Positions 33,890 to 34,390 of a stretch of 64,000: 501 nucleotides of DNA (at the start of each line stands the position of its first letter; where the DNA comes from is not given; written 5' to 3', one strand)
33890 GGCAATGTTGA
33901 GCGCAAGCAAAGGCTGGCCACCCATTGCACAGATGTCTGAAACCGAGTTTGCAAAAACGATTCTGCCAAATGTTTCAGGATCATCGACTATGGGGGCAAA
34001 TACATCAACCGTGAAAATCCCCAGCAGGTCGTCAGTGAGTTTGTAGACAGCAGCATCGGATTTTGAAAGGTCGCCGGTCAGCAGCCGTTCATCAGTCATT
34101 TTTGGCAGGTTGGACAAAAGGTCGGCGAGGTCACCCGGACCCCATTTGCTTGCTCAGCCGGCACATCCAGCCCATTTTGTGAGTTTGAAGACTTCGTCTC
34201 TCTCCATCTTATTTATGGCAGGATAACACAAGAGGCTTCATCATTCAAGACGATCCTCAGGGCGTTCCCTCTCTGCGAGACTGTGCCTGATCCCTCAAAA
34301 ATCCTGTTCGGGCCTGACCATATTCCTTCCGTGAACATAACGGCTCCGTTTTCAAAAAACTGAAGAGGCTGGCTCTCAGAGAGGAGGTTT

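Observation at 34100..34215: selD is a selenoprotein: in-frame TGA at the catalytic Cys/Sec position, truncated by ORF calling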

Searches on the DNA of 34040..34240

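Call 55: search_rna_families(source=window, start=34040, end=34240, threshold=evalue, max_evalue=10)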
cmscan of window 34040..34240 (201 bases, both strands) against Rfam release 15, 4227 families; matches with E-value up to 10: 2.
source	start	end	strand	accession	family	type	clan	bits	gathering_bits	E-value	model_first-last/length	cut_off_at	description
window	34076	34127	-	RF01973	H19_2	Gene; lncRNA;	-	13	50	0.37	1-69/69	no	H19 conserved region 2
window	34048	34098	-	RF01119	sR32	Gene; snRNA; snoRNA; CD-box;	-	11.1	40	0.79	1-57/57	no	Small nucleolar RNA sR32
